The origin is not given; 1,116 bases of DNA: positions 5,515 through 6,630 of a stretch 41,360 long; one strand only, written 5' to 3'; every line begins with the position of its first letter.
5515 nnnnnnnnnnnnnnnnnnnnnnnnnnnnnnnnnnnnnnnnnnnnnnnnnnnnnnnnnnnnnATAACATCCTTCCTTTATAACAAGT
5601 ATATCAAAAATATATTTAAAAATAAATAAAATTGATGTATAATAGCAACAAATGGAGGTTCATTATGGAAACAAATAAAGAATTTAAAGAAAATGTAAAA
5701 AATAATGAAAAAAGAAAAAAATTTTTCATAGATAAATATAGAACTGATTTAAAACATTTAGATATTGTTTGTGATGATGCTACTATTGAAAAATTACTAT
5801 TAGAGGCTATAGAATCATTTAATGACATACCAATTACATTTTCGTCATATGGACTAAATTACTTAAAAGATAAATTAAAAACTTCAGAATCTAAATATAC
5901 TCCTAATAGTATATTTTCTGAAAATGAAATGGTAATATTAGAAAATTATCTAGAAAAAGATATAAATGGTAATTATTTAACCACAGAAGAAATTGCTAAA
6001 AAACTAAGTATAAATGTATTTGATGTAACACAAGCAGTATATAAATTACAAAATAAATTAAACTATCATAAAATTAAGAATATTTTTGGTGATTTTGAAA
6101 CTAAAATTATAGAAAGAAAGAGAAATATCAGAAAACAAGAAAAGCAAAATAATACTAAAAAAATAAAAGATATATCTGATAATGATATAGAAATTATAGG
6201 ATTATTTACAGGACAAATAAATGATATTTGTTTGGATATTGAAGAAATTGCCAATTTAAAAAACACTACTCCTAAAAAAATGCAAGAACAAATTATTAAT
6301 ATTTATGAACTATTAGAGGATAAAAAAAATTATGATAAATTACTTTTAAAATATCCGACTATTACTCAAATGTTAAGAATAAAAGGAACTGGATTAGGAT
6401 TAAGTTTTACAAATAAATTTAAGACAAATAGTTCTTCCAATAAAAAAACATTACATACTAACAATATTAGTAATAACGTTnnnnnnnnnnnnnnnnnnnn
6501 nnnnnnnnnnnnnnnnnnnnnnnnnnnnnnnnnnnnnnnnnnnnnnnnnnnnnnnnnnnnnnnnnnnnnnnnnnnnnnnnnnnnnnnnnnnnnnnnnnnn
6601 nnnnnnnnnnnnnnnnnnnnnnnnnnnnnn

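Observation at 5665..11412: Giant protein built from ~21 tandem sigma-70-region-4-like HTH modules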

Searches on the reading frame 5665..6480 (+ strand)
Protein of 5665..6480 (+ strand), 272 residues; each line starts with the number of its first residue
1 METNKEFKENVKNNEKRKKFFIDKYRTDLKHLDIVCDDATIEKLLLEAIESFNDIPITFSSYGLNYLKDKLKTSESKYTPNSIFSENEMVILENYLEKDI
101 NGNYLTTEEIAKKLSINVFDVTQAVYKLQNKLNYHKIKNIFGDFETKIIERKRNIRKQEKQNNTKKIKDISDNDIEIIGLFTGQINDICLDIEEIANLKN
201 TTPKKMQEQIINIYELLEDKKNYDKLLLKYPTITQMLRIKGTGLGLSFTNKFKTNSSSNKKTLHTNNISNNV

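Call 9: search_protein_families(library=pfam, proteins=[window:5665-6480:+], max_evalue=1)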
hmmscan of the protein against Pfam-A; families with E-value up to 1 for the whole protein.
seq(272 aa): 2 families
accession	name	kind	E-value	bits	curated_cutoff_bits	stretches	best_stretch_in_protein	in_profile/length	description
PF21984.2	DnaD_N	-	0.0025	18.4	27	1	85-131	15-62/101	DnaD N-terminal domain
PF08784.17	RPA_C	-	0.25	12.5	22.6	1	84-130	49-95/106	Replication protein A C terminal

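Call 19: find_related_loci(query=A1, collection=genome_contigs, flank=10000)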
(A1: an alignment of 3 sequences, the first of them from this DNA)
Query A1 (272 aa) in genome_contigs; peptide patterns used: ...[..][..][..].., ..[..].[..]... (x = any residue, [..] = any of these).
563 stretches matched a pattern; 1 encode a relative of the query (tblastn E <= 1e-3); 1 distinct loci.
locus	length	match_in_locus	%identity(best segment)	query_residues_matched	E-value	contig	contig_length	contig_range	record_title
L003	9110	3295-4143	73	1-272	1e-130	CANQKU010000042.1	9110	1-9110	MAG: uncultured Bacilli bacterium isolate Lapin-017__bin42 genome assembly, contig: Lapin-017__NODE_5925_length_9110_cov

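Call 20: search_solved_structures(query=A1, max_evalue=10, show_alignments=3)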
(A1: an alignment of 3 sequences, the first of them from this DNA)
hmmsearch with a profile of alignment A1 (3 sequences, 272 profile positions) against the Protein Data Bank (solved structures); distinct sequences matched with E-value up to 10: 0.

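Call 57: predict_structure(alignment_id=A6)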
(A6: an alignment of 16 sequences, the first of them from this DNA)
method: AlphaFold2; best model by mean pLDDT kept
length: 248 residues; sequences in the alignment: 16
mean_pLDDT: 86.8   pTM: 0.40
mean pLDDT of the five models: 86.8, 86.0, 85.3, 85.1, 84.7
residues with pLDDT >= 90: 133; 70-90: 98; 50-70: 13; < 50: 4
segments of 3 or more residues with pLDDT < 50: none
pLDDT, mean of each block of 10 residues (from residue 1): 87 92 92 82 94 90 88 60 84 88 88 89 91 81 84 79 63 95 90 95 93 92 95 93 83
secondary structure, 60 per line:
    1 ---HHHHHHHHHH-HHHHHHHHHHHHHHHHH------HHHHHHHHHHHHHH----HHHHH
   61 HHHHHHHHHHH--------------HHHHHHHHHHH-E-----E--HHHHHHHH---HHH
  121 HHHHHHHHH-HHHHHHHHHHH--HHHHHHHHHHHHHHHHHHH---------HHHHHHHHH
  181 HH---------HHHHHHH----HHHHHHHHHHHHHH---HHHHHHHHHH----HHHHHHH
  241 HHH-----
elements in order: H4-13 H15-31 H38-51 H56-71 H86-96 H107-114 H118-129 H131-141 H144-162 H172-182 H192-198 H203-216 H220-229 H234-243

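Call 60: fold_search(model_id=the predicted structure, library=pdb)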
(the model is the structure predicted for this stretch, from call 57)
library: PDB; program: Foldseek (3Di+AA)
matches with E <= 10: 414; with E <= 0.001: 0
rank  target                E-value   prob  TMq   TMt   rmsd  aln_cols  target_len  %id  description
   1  9a7s_A                1.0e-03  0.99  0.21  0.21  20.1       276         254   15  Integrative model of RPSD-RPOB by crosslinking MS and deep learning (released 2024-09-18)
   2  6uu9_FFF              1.2e-03  0.99  0.20  0.19  20.3       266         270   13  E. coli mutant sigma-S transcription initiation complex with an 8-nt RNA ("Fresh" mutant crystal soaked with GTP, UT (released 2020-08-26)
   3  8hkc_E                1.4e-03  0.97  0.18  0.17  21.2       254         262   12  Cryo-EM structure of E. coli RNAP sigma32 complex (released 2023-05-31)
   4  6vvt_F                2.0e-03  0.99  0.21  0.18  20.9       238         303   14  Crystal structure of a Mycobacterium smegmatis transcription initiation complex with Rifampicin-resistant RNA polymera (released 2020-10-21)
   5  6vvv_F                3.0e-03  0.99  0.21  0.18  21.1       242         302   13  Crystal structure of a Mycobacterium smegmatis transcription initiation complex with Rifampicin-resistant RNA polymera (released 2020-10-21)
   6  8dy9_F                3.2e-03  0.96  0.19  0.16  21.3       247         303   15  Streptomyces venezuelae RNAP unconstrained open promoter complex with WhiA and WhiB transcription factors (released 2023-03-01)
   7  6ccv_F                3.3e-03  0.99  0.22  0.18  21.0       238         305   11  Crystal structure of a Mycobacterium smegmatis RNA polymerase transcription initiation complex with inhibitor Rifampic (released 2018-08-15)
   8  6uu7_FFF              3.5e-03  0.98  0.21  0.20  20.6       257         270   14  E. coli sigma-S transcription initiation complex with a 6-nt RNA and an NTP ("Old" crystal soaked with UTP, CTP, ddG (released 2020-08-26)
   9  5tw1_F                4.0e-03  0.93  0.18  0.16  20.8       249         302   14  Crystal structure of a Mycobacterium smegmatis transcription initiation complex with RbpA (released 2017-01-18)
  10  9e86_F                4.6e-03  0.99  0.22  0.18  20.8       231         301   12  De Novo Mycobacterium tuberculosis transcription initiation promoter complex with 5-mer RNA and open Beta' clamp (RNA  (released 2025-10-01)
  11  9a58_A                4.6e-03  0.98  0.21  0.14  23.2       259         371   12  Integrative model of SIGA-RPOC by crosslinking MS and deep learning (released 2024-09-18)
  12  5ipl_F                4.6e-03  0.95  0.20  0.19  21.1       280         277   15  SigmaS-transcription initiation complex with 4-nt nascent RNA (released 2016-03-30)
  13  6dcf_F                5.0e-03  0.99  0.22  0.18  20.6       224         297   14  Crystal structure of a Mycobacterium smegmatis transcription initiation complex with Rifampicin-resistant RNA polymera (released 2018-09-05)
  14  5vi8_F                5.0e-03  0.91  0.18  0.15  20.9       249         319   13  Structure of a mycobacterium smegmatis transcription initiation complex with an upstream-fork promoter fragment (released 2017-04-26)
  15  9e87_F                5.3e-03  0.99  0.21  0.18  21.4       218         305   14  De Novo Mycobacterium tuberculosis transcription initiation pre-RPO promoter complex with open Beta' clamp (RNA Polyme (released 2025-10-01)
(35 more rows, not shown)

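Call 87: fold_search(model_id=the predicted structure, library=viral)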
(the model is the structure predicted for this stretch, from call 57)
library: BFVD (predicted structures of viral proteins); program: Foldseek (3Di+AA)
matches with E <= 10: 462; with E <= 0.001: 0
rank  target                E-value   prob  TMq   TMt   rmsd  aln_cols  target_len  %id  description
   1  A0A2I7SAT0            2.3e-03  0.99  0.20  0.12  19.9       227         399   15  (no name in the UniProt tables at hand)
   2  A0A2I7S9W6            5.3e-03  0.96  0.21  0.22  15.5       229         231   15  (no name in the UniProt tables at hand)
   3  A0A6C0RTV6            1.2e-02  0.80  0.18  0.10  28.9       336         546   13  (no name in the UniProt tables at hand)
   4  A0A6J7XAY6            1.9e-02  0.91  0.20  0.19  22.4       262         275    8  RpoD DNA-directed RNA polymerase, sigma subunit (Sigma70/sigma32) [uncultured Caudovirales phage]
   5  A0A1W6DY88            3.2e-02  0.84  0.23  0.16  17.1       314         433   11  Putative RNA polymerase sigma factor [Aeromonas phage phiA8-29]
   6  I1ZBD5                3.9e-02  0.84  0.21  0.17  19.9       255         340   10  (no name in the UniProt tables at hand)
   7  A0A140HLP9            4.3e-02  0.77  0.21  0.21  17.5       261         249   14  RNA polymerase sigma-70 factor sigma-B/F/G subfamily [Bacillus phage Deep Blue]
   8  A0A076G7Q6            4.9e-02  0.80  0.21  0.23  20.9       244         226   13  RNA polymerase sigma factor [Bacillus phage Bobb]
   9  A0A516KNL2            4.9e-02  0.80  0.23  0.19  16.1       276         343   12  (no name in the UniProt tables at hand)
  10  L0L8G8                4.9e-02  0.54  0.17  0.17  24.5       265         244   15  RNA polymerase sigma factor SigF 1 [Bacillus phage phiAGATE]
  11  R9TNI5                5.4e-02  0.63  0.20  0.20  19.8       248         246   14  (no name in the UniProt tables at hand)
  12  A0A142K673            5.9e-02  0.85  0.21  0.24  11.7       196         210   10  Transcriptional regulator [Streptomyces phage Chymera]
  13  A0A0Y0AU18            6.5e-02  0.60  0.19  0.13  18.6       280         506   13  Sporulation sigma factor SigF [Bacillus phage Eldridge]
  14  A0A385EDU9            7.1e-02  0.57  0.16  0.11  24.4       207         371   15  Uncharacterized protein [Caulobacter phage CcrSC]
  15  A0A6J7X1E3            7.1e-02  0.38  0.16  0.19  24.2       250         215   12  Uncharacterized protein [uncultured Caudovirales phage]
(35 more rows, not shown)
